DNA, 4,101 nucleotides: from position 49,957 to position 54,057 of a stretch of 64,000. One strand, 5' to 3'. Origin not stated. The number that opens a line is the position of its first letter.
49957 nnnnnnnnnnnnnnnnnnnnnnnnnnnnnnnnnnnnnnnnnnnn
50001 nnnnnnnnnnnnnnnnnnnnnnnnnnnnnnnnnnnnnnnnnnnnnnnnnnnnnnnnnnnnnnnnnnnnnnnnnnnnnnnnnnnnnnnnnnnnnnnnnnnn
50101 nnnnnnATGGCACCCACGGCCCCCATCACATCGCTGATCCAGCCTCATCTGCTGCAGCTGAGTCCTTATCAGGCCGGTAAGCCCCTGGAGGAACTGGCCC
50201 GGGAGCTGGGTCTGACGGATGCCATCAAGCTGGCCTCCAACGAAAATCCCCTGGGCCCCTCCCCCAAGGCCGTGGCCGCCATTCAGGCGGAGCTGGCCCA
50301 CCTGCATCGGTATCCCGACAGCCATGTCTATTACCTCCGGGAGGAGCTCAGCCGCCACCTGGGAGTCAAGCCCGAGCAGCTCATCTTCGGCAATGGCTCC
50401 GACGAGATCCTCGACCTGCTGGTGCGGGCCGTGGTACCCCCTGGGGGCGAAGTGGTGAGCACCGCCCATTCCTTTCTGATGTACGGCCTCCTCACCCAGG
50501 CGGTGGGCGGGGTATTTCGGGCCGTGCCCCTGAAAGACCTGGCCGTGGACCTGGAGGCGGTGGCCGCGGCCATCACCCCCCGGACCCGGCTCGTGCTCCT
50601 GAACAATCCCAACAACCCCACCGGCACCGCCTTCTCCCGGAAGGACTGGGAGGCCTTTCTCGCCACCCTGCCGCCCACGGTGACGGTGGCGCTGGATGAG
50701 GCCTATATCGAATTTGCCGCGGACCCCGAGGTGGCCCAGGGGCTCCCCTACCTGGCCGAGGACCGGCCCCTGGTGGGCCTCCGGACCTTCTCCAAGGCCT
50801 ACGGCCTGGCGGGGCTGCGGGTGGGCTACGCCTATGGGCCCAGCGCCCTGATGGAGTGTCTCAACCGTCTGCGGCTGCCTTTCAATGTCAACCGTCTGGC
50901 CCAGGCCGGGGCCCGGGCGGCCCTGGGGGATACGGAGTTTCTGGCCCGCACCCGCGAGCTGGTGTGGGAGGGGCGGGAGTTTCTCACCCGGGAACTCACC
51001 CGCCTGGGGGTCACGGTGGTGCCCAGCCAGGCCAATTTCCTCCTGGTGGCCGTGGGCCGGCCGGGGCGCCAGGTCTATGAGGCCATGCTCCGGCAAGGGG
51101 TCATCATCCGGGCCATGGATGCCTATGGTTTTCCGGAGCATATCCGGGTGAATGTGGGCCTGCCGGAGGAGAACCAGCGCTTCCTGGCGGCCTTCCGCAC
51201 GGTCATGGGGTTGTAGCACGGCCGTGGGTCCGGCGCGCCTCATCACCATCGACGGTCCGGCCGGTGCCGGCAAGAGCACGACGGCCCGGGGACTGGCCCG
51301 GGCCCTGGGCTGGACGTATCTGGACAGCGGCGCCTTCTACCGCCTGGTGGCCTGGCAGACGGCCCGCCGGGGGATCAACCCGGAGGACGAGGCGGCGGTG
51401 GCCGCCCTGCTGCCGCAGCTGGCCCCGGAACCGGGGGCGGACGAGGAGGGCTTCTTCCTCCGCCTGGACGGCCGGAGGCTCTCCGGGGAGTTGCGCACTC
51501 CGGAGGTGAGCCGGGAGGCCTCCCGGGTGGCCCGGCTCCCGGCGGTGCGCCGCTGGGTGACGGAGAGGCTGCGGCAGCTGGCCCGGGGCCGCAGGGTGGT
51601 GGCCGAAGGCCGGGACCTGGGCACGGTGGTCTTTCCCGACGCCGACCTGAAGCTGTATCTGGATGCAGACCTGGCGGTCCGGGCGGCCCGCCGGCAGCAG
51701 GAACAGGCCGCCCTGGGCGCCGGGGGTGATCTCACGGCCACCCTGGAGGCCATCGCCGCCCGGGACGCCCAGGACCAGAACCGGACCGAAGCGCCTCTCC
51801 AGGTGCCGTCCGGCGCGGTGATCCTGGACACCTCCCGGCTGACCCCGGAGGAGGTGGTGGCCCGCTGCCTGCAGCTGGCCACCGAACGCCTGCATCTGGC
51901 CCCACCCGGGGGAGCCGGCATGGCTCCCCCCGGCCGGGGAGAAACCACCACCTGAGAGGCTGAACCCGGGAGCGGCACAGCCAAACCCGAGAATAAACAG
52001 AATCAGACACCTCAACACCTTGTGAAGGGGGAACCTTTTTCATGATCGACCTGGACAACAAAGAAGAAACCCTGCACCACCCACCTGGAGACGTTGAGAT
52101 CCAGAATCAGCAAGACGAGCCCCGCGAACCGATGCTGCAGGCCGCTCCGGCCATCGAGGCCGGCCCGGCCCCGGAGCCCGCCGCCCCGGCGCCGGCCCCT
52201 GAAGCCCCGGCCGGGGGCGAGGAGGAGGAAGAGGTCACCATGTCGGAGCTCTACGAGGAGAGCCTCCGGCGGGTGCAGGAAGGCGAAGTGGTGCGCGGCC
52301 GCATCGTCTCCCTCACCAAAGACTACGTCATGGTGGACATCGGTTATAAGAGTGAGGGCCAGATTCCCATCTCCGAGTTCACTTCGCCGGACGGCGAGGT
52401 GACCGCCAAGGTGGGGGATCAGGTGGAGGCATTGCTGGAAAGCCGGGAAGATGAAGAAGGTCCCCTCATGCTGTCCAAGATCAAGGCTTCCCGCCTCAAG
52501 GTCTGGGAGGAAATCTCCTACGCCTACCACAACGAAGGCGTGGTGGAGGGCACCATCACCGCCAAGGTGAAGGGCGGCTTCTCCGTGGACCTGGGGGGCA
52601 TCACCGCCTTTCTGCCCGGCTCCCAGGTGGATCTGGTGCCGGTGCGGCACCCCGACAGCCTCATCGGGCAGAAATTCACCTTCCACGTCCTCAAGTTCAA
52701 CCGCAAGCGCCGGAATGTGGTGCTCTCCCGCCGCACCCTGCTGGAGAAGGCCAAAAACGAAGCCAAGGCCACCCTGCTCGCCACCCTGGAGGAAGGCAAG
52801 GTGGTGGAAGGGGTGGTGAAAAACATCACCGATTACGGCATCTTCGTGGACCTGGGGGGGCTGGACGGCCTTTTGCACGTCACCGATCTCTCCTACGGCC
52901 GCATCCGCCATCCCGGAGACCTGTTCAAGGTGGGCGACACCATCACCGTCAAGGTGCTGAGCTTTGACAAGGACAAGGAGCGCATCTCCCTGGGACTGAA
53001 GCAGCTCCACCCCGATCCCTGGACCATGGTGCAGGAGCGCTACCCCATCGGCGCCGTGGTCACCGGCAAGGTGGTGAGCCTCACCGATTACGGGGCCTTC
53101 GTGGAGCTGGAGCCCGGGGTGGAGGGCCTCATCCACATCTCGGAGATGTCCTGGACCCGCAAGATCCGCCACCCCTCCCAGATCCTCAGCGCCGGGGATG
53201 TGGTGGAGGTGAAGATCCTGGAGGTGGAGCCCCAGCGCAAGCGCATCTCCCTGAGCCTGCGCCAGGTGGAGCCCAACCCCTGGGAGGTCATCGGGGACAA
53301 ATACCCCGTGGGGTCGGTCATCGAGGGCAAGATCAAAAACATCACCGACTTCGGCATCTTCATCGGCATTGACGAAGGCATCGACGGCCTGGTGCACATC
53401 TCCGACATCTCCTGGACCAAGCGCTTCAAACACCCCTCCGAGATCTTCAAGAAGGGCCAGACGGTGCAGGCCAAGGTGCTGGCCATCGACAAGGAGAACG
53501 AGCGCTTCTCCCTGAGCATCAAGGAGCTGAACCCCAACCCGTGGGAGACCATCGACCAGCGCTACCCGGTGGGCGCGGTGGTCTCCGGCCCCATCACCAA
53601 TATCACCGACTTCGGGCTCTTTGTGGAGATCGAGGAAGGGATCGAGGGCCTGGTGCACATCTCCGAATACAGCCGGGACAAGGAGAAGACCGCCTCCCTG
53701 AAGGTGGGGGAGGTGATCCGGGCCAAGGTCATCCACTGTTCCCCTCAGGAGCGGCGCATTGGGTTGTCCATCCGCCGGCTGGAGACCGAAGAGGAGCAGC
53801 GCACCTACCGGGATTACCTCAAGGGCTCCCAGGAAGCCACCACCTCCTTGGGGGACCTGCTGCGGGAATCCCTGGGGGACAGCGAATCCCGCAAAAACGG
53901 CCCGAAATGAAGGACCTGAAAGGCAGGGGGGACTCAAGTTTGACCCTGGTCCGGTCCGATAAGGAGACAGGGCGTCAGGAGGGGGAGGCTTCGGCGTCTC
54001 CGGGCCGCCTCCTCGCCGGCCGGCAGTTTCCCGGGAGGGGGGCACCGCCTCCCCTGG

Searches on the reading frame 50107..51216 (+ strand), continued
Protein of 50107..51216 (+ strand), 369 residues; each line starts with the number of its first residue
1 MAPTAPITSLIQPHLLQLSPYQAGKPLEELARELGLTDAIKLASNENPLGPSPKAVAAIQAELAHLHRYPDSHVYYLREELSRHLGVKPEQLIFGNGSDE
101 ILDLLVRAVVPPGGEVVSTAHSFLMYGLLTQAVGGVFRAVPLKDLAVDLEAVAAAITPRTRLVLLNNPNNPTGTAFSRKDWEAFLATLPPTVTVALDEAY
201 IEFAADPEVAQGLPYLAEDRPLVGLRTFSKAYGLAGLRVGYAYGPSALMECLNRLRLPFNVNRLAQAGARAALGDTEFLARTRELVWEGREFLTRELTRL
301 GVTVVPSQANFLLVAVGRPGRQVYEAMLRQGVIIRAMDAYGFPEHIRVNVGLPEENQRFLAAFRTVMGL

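Call 67: list_cluster_members(proteins=[P0001, P0002, P0003, P0004, P0005, P0006])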
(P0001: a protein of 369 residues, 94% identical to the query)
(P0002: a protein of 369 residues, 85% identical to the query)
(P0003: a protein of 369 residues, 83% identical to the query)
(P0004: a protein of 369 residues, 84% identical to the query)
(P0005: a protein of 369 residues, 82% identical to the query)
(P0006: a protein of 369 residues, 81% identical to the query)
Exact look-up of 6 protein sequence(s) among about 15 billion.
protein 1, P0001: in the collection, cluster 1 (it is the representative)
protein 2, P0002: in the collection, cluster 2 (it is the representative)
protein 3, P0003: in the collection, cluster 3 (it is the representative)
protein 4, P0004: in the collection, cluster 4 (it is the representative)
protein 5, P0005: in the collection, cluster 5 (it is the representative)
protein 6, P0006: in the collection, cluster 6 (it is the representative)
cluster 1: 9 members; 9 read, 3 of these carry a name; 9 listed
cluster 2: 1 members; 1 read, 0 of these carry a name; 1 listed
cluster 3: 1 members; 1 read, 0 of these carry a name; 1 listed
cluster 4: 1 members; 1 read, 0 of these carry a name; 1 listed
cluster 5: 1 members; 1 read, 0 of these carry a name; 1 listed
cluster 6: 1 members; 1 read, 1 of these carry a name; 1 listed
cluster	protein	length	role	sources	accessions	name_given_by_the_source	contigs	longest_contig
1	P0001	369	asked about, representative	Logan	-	-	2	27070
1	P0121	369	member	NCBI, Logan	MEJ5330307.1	MAG: histidinol-phosphate transaminase [Desulfobaccales bacterium]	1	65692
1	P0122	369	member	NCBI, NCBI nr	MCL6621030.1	MAG: histidinol-phosphate transaminase [Syntrophobacterales bacterium] | histidinol-phosphate transaminase [Syntrophobacterales bacterium]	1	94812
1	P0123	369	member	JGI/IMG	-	histidinol-phosphate aminotransferase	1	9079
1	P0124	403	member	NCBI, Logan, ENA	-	-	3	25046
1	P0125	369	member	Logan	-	-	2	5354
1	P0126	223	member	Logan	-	-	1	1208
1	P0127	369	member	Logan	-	-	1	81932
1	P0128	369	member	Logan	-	-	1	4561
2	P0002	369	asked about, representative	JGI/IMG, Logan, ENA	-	-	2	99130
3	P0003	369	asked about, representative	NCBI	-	-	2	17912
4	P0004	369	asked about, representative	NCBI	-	-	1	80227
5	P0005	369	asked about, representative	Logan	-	-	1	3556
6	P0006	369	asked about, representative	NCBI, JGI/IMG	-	histidinol-phosphate aminotransferase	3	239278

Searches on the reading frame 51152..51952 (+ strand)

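Call 57: search_protein_families(library=pfam, proteins=[window:51152-51952:+])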
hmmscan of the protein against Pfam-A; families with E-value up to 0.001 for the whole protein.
window:51152-51952:+ (267 aa): 5 families
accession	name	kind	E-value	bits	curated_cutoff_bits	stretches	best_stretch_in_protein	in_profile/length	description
PF02224.24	Cytidylate_kin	-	1.1e-63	215.2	26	1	31-244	1-210/211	Cytidylate kinase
PF13189.12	Cytidylate_kin2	-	4.1e-06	27.5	28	1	31-185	2-132/176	Cytidylate kinase-like family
PF05729.18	NACHT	-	0.00013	22.3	26.7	1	29-100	1-71/167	NACHT domain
PF13238.12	AAA_18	-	0.00016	22.6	29.4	0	31-181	1-108/128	AAA domain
PF01202.28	SKI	-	0.00099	19.7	22.1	0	38-62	2-26/159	Shikimate kinase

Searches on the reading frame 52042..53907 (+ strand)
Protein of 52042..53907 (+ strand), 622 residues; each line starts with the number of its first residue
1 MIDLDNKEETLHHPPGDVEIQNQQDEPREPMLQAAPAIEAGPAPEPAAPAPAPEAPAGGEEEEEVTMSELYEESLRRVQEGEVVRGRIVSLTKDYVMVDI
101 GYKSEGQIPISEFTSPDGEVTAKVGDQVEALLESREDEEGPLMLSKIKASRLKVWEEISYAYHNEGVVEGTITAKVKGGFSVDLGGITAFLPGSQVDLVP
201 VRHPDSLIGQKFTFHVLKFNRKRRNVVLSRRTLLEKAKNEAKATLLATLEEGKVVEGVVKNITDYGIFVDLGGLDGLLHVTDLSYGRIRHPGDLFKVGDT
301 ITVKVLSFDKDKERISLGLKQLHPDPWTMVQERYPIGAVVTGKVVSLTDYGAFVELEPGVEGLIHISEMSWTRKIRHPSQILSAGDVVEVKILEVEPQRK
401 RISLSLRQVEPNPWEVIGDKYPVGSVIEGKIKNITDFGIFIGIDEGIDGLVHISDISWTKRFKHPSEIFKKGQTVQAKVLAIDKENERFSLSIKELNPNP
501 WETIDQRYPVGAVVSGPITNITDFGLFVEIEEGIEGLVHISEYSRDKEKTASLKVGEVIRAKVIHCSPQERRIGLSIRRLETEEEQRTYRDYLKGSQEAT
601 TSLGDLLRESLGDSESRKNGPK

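Call 57: search_protein_families(library=pfam, proteins=[window:52042-53907:+])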
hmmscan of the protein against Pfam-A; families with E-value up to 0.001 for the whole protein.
window:52042-53907:+ (622 aa): 9 families
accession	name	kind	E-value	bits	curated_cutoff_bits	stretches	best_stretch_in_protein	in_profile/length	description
PF00575.29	S1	-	6.3e-108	353.7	22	6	335-407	3-74/74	S1 RNA binding domain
PF23459.1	S1_RRP5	-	1e-34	119.4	27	3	337-406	4-72/72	RRP5 S1 domain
PF21710.3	Spt6_S1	-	1.1e-24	86.9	27.5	2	423-495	16-88/91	Spt6, S1/OB domain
PF13509.12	S1_2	-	3.5e-11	43.5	21.8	0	510-548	1-39/61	S1 domain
PF17092.11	PCB_OB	-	7.1e-10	40.1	27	1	331-409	26-108/111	Penicillin-binding protein OB-like domain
PF24685.1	OB_RRP5_4th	-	8.3e-05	23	31.5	0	448-482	38-71/92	RRP5 OB-fold domain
PF21266.3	RRP4_S1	-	0.00011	22.8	27.3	0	80-122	6-48/73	RRP4, S1 domain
PF18614.7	RNase_II_C_S1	-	0.00018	21.7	26.6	0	382-405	34-57/59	RNase II-type exonuclease C-terminal S1 domain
PF20874.2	Relaxase_M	-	0.00061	20.3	27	0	518-550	12-46/86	Relaxase central domain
